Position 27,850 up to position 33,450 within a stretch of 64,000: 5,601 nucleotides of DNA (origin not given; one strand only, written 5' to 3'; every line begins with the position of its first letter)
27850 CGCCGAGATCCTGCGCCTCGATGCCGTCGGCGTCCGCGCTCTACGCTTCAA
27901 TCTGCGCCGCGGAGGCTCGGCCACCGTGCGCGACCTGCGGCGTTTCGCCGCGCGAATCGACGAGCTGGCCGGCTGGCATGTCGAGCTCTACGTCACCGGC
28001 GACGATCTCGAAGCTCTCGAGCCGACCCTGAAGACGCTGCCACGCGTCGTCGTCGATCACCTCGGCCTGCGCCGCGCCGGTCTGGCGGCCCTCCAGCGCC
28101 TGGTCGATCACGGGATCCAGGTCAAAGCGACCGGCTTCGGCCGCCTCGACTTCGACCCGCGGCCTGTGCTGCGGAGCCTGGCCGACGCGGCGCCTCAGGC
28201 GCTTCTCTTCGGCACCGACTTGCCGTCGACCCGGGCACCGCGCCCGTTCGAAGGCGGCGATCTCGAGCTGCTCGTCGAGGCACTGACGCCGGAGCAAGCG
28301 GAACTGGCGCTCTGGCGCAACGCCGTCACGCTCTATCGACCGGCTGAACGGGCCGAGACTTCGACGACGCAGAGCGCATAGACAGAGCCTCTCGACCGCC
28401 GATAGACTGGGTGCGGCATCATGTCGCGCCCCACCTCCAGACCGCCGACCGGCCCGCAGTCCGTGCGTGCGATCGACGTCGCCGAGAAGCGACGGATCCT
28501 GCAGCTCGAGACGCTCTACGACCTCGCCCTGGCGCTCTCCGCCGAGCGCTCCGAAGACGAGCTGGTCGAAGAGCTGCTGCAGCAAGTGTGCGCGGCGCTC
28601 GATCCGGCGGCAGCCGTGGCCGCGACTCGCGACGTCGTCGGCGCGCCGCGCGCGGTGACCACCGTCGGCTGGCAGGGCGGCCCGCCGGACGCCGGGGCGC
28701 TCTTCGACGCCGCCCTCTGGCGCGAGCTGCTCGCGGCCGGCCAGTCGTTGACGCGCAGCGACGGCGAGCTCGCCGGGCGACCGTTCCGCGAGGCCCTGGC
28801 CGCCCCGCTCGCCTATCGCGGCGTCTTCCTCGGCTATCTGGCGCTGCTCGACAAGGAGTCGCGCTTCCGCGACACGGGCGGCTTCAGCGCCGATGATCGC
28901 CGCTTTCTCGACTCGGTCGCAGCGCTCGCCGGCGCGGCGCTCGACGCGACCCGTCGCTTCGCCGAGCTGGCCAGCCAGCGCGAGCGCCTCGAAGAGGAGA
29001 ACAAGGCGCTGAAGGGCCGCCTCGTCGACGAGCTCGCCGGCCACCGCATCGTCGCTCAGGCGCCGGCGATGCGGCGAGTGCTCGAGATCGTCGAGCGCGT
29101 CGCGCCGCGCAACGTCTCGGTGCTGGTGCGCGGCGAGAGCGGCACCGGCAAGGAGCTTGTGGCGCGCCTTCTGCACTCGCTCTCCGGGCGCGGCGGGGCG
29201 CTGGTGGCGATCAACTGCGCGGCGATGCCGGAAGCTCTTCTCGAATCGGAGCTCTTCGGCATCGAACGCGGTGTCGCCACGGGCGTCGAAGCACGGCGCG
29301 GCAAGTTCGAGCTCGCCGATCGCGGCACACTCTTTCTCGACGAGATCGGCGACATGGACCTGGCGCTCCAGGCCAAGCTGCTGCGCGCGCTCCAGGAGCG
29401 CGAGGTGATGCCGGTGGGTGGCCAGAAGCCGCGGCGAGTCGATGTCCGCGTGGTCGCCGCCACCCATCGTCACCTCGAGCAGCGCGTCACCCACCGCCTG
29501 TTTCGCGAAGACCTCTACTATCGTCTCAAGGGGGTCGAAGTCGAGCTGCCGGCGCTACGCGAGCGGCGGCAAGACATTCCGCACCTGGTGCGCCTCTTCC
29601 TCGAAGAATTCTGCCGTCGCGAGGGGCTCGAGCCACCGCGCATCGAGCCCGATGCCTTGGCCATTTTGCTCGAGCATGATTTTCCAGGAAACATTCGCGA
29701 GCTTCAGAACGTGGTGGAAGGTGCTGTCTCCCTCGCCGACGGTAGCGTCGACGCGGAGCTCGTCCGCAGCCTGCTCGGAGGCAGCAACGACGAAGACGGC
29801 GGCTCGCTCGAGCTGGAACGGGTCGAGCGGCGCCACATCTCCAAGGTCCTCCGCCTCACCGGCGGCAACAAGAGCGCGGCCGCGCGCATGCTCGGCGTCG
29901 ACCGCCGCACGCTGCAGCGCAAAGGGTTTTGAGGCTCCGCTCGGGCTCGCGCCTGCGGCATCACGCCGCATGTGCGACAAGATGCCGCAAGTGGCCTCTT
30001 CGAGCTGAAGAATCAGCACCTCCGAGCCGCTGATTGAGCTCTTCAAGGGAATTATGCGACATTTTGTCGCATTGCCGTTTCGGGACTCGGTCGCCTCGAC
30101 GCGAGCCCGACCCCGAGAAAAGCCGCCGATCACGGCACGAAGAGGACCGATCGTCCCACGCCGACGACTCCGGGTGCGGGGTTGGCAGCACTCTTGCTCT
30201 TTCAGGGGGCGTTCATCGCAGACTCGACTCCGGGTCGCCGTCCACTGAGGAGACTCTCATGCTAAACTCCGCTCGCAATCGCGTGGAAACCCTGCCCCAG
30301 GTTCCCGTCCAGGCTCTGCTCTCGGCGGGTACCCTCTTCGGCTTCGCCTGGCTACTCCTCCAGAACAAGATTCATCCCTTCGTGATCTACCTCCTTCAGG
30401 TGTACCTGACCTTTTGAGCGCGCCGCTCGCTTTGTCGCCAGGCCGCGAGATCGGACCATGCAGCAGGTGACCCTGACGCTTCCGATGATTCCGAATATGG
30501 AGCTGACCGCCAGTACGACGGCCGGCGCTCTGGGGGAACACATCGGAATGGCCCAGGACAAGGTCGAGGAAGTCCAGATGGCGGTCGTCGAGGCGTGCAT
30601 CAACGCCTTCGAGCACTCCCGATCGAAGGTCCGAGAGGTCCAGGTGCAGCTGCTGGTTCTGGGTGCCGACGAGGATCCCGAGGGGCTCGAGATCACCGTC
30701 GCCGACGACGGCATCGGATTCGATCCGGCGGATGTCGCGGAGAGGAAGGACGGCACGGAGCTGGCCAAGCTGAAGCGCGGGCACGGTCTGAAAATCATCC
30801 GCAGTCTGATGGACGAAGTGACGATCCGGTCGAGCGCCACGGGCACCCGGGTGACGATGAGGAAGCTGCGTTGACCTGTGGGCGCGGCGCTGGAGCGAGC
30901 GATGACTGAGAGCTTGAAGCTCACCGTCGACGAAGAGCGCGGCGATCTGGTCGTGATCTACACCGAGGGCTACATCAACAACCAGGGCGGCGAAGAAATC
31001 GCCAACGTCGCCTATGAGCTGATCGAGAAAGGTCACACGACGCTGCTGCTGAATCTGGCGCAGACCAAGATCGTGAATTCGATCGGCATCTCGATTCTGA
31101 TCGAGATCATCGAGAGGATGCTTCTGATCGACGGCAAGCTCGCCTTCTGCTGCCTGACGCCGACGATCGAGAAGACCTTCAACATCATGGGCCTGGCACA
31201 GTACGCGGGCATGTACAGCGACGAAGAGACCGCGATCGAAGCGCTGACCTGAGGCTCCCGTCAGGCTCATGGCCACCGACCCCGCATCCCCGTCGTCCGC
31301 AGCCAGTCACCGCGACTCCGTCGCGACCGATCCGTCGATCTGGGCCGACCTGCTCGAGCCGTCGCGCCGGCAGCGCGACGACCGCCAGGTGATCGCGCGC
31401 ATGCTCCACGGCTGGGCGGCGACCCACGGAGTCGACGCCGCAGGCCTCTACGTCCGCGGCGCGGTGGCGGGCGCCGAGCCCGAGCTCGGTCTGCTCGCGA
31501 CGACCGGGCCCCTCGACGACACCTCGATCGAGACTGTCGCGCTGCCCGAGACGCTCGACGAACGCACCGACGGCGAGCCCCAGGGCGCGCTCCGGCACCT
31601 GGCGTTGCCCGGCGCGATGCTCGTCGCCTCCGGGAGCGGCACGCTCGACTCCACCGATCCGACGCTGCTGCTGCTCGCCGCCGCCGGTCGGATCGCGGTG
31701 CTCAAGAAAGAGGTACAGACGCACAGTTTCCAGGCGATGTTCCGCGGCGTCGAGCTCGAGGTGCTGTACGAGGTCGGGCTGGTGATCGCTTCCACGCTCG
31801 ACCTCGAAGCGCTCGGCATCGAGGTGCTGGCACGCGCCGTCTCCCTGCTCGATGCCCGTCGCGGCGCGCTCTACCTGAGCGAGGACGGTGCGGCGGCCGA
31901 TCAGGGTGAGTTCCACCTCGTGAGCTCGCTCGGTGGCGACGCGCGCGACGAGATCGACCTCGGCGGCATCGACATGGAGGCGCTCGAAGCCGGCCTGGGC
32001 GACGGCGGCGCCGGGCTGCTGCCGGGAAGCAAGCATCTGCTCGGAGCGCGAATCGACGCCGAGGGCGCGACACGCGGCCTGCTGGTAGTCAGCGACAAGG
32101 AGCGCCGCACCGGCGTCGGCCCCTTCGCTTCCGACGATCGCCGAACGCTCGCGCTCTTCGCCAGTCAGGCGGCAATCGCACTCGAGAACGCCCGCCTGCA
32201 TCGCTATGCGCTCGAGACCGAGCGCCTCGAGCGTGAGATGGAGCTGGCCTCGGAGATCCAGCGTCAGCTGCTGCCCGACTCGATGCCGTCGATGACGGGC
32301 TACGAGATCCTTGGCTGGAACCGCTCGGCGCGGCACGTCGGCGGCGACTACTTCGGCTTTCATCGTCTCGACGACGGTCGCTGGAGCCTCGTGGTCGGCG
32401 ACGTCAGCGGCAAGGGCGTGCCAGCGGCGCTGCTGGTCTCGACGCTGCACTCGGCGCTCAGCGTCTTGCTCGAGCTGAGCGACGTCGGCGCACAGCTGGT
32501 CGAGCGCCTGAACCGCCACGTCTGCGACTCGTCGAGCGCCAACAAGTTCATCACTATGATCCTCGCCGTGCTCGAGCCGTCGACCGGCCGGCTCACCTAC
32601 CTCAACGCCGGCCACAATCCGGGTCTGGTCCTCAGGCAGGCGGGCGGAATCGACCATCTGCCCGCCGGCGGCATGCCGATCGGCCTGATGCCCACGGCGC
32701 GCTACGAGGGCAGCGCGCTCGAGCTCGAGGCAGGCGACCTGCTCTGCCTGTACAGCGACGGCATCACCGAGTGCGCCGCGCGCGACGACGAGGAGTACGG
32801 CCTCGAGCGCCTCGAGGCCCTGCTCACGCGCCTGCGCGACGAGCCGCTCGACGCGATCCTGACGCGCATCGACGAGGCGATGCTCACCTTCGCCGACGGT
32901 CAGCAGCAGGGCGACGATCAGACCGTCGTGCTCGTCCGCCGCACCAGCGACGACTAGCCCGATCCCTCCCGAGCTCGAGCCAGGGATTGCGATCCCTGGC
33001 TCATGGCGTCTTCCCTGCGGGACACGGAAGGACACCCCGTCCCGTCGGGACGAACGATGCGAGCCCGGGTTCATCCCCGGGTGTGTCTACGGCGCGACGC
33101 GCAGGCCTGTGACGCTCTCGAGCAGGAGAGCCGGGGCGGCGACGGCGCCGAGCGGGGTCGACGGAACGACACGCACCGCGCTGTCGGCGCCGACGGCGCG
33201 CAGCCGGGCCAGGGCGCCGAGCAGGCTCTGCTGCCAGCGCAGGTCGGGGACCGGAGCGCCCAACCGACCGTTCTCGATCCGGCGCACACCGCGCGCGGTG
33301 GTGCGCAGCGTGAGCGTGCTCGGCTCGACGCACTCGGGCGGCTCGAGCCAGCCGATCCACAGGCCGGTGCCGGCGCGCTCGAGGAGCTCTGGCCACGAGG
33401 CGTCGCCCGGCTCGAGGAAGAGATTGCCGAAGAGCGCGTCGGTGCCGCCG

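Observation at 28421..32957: Sigma-54-controlled partner-switching cassette with no sigma factor or other obvious output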

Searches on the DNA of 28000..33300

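Call 77: search_rna_families(source=window, start=28000, end=33300, threshold=evalue, max_evalue=1)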
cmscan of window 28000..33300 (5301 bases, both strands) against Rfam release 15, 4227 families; matches with E-value up to 1: 1.
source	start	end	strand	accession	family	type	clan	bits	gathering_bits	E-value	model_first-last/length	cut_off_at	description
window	33038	33081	-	RF01687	Acido-Lenti-1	Gene; sRNA;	-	21.5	37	0.12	1-46/46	no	Acido-Lenti-1 RNA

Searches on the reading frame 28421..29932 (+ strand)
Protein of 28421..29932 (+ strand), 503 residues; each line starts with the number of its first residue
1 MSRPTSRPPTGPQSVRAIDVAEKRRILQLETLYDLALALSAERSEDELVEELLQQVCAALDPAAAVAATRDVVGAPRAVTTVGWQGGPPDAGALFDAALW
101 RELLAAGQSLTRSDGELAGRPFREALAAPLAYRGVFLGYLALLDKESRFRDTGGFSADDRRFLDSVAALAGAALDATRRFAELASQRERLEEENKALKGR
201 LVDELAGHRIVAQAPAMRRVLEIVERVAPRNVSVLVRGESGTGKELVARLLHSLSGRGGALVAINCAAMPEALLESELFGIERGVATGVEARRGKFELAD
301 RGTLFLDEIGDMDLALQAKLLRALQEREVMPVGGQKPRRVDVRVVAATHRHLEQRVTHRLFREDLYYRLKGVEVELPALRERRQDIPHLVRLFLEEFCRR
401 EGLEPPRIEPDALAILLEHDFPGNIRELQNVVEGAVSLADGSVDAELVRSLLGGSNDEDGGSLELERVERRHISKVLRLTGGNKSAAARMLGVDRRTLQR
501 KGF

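Call 4: search_protein_families(library=pfam, proteins=[window:28421-29932:+], max_evalue=0.01)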
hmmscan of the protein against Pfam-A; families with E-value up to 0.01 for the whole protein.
window:28421-29932:+ (503 aa): 11 families
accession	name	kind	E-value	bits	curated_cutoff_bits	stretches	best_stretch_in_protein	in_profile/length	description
PF00158.32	Sigma54_activat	-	3.8e-62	209.4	20.2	1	210-374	1-167/168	Sigma-54 interaction domain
PF25601.1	AAA_lid_14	-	1.1e-20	73.6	27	1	380-444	1-66/87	AAA+ ATPase lid domain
PF14532.12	Sigma54_activ_2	-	3.5e-20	73.1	25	1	211-379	1-138/138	Sigma-54 interaction domain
PF02954.25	HTH_8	-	1.1e-12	47.8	22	1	465-501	2-38/42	Bacterial regulatory protein, Fis family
PF13492.12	GAF_3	-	1.2e-08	35.8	27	1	45-175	2-128/129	GAF domain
PF13185.12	GAF_2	-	4e-07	30.8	28.6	1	42-175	1-136/136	GAF domain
PF07728.20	AAA_5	-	9.4e-06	26.1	22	1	234-350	2-123/139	AAA domain (dynein-related subfamily)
PF01590.32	GAF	-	2.1e-05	25.5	22.4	1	46-174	3-133/133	GAF domain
PF13191.12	AAA_16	-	0.00032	21.7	32.6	1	215-324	7-120/167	AAA ATPase domain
PF01078.27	Mg_chelatase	-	0.00046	20.1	20.3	0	287-329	93-135/207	Magnesium chelatase, subunit ChlI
PF13245.12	AAA_19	-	0.0028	18.3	25.1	0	238-333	18-124/134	AAA domain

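Call 26: search_protein_families(library=ncbifam, proteins=[window:28421-29932:+], max_evalue=0.01)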
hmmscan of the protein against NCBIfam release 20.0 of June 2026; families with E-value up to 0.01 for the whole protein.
window:28421-29932:+ (503 aa): 32 families (the best 25 are shown)
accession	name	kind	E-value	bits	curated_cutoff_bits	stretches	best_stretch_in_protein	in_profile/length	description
NF041552.1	TF_PrdR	equivalog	1.4e-98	330.7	795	1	181-501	242-572/577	sigma-54 dependent transcriptional regulator PrdR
TIGR01817.1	nifA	equivalog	3.8e-95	319.7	528.85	1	31-442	6-431/534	nif-specific transcriptional activator NifA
NF003451.0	PRK05022.1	equivalog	3.8e-88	296.4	476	1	151-500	136-503/512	nitric oxide reductase transcriptional regulator NorR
TIGR02915.1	PEP_resp_reg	equivalog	7.9e-88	295.2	502.6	1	186-498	118-435/445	PEP-CTERM-box response regulator transcription factor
TIGR01818.1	ntrC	equivalog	1.8e-86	290.8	558.6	2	206-441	132-369/463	nitrogen regulation protein NR(I)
NF008469.0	PRK11361.1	equivalog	9.1e-84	281.8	714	1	184-499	119-448/461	acetoacetate metabolism transcriptional regulator AtoC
NF050807.1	TransRegFlbDCaul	equivalog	2.4e-83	280.5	750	1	208-445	118-358/454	sigma-54-dependent transcriptional regulator FlbD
NF038308.1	RNA_repair_RtcR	equivalog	2.5e-83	280.7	650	1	179-499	151-505/530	RNA repair transcriptional activator RtcR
NF011958.0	PRK15429.1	equivalog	2.5e-79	267.7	830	1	154-498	324-677/692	formate hydrogenlyase transcriptional activator FlhA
NF007689.0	PRK10365.1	equivalog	2.5e-78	263.8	760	1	208-500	139-437/441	sigma-54-dependent response regulator transcription factor ZraR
NF011695.0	PRK15115.1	equivalog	1.2e-77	261.6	763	1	202-496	129-427/445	two-component system response regulator GlrR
TIGR02329.1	propionate_PrpR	equivalog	6.2e-76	256.1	499.2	1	171-501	180-523/526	propionate catabolism operon regulatory protein PrpR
NF008176.1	PRK10923.1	equivalog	1.1e-73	248.4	620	1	208-437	138-369/469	nitrogen regulation protein NR(I)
NF051870.1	NAssimRespRegNtrX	equivalog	7.6e-73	245.9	600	1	184-501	118-446/452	nitrogen assimilation response regulator NtrX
NF049963.1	RespRegFlgRCampy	domain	3.6e-72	243.6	750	1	208-501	134-423/429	fla regulon two-component system response regulator FlgR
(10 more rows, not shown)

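Call 78: search_protein_families(library=padloc, proteins=[window:28421-29932:+], max_evalue=0.001)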
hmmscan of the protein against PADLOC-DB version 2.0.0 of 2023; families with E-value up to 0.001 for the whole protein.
window:28421-29932:+ (503 aa): 3 families
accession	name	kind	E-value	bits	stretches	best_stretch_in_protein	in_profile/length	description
PDLC01995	RtcR_PspF2--CARF_AAA_HTH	-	6.4e-100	333.6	1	190-501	149-474/481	-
PDLC01994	RtcR_PspF1--CARF_AAA_HTH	-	8.2e-46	155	1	213-500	163-463/468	-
PDLC01993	RtcR--CARF_AAA_HTH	-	4.2e-44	148.9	1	208-448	180-432/523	-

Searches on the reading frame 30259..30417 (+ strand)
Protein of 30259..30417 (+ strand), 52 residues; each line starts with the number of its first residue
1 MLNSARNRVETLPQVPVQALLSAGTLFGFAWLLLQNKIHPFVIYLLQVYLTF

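Call 26: search_protein_families(library=ncbifam, proteins=[window:30259-30417:+], max_evalue=0.01)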
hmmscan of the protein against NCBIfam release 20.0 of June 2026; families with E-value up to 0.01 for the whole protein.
window:30259-30417:+ (52 aa): 0 families

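Call 27: search_protein_families(library=pfam, proteins=[window:30259-30417:+], max_evalue=1)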
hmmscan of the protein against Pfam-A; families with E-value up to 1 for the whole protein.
window:30259-30417:+ (52 aa): 1 family
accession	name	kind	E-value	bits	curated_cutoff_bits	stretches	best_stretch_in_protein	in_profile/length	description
PF04335.19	VirB8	-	0.19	12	23.2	1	20-43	29-52/213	VirB8 protein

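Call 30: find_homologous_proteins(query=window:30259-30417:+, max_evalue=0.01)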
Query window:30259-30417:+ (52 aa): 82 proteins with E <= 0.01 among 83 candidates.
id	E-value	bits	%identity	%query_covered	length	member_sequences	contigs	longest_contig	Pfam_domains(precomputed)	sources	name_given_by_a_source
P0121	2.8e-26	106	100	100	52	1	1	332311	-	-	-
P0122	3.1e-20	88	83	100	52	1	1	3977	-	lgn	-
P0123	1.4e-19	86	83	100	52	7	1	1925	-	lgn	-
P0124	3.7e-19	84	81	100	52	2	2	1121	-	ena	-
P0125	4.7e-19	84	81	100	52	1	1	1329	-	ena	-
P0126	7.9e-19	83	79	100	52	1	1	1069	-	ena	-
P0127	1.0e-18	83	81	100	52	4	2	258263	-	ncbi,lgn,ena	-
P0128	2.4e-18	82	75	100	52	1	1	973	-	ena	-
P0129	6.8e-18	80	77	100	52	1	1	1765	-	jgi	jgi:hypothetical protein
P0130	8.1e-18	80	77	100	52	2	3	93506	-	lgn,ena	-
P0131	1.9e-17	79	77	100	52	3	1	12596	-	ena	-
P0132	3.2e-17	78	75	100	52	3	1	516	-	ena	-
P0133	3.7e-17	78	75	100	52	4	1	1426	-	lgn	-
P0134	5.5e-17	77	77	100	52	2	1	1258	-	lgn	-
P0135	7.6e-17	77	75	100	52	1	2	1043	-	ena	-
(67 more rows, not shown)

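Call 55: predict_structure(alignment_id=A2)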
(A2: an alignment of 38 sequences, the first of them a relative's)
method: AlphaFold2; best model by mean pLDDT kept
length: 52 residues; sequences in the alignment: 38
mean_pLDDT: 77.8   pTM: 0.34
mean pLDDT of the five models: 77.8, 77.4, 75.7, 73.8, 72.6
residues with pLDDT >= 90: 7; 70-90: 29; 50-70: 16; < 50: 0
segments of 3 or more residues with pLDDT < 50: none
pLDDT, mean of each block of 10 residues (from residue 1): 61 69 88 81 89 81
secondary structure, 60 per line:
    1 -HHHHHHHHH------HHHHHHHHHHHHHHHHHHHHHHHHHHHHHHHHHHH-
elements in order: H2-10 H17-51

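Call 56: search_protein_representatives(alignment_id=A2)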
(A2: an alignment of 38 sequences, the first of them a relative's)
Query: 38 sequences, 52 profile positions. Proteins with E-value up to 0.001 (for the whole library): 60; up to 1e-10: 23; up to 1e-30: 0. The best 60 are listed.
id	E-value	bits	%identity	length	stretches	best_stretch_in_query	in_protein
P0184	1.2e-26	108.5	-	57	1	1-52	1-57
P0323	2.2e-20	88.4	-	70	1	1-52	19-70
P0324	5.6e-19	83.9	-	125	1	1-52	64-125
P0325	1.1e-18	83.0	-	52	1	1-52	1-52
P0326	2.1e-16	75.7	-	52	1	1-52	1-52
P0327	3.0e-16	75.2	-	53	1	1-52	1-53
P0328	1.2e-15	73.2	-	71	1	2-52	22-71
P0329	2.8e-15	72.1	-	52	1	1-52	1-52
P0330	6.4e-15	70.9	-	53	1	1-52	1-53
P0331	3.2e-14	68.7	-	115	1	14-52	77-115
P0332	8.0e-14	67.4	-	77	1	7-52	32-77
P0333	1.1e-13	67.0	-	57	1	9-52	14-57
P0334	1.9e-13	66.2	-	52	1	2-52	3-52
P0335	6.6e-13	64.4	-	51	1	1-52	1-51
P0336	9.9e-13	63.9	-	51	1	1-52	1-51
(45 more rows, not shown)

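Call 78: search_protein_families(library=padloc, proteins=[window:30259-30417:+], max_evalue=0.001)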
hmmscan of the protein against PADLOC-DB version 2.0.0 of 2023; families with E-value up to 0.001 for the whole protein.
window:30259-30417:+ (52 aa): 0 families
